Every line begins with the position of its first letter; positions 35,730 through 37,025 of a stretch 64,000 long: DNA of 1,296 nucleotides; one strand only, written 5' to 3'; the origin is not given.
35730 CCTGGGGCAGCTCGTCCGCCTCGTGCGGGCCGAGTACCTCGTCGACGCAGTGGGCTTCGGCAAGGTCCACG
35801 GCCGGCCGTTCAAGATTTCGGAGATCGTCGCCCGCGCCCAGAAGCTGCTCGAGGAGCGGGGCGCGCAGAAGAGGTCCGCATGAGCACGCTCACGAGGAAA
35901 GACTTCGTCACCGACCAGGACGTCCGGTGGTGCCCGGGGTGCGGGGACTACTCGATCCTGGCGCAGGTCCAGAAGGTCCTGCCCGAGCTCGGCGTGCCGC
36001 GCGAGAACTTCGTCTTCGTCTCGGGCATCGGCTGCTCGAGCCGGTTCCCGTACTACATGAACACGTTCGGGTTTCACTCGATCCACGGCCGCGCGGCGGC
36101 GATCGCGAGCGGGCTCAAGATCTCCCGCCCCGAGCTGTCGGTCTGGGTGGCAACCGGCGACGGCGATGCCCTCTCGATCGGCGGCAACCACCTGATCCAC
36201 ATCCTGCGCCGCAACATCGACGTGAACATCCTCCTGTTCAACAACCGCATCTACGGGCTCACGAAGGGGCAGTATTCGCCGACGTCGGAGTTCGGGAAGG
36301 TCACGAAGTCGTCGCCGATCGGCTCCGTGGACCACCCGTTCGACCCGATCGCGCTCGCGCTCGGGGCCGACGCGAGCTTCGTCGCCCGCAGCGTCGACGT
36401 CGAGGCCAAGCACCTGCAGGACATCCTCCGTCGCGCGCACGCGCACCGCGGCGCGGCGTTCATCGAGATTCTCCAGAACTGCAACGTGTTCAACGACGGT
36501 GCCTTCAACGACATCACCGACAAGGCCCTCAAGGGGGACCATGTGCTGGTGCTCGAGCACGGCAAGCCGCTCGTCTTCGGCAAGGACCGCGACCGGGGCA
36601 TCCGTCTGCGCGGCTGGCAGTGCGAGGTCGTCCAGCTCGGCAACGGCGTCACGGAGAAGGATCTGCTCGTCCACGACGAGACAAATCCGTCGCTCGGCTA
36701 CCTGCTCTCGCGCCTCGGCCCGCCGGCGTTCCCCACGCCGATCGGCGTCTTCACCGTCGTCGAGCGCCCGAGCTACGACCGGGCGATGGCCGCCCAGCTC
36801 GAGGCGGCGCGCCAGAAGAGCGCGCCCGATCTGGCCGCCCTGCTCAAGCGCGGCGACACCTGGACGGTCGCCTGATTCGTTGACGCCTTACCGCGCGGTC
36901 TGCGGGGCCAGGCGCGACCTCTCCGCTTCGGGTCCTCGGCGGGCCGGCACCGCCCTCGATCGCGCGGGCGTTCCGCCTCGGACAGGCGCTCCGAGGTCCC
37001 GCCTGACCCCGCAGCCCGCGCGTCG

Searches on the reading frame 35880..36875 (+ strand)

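Call 81: search_protein_families(library=pfam, proteins=[window:35880-36875:+], max_evalue=0.00001)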
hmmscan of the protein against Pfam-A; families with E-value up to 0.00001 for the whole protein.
window:35880-36875:+ (331 aa): 1 family
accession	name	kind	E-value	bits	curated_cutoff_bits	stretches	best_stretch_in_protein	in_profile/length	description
PF02775.26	TPP_enzyme_C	-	3.9e-31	108.3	21.9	1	50-197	2-151/151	Thiamine pyrophosphate enzyme, C-terminal TPP binding domain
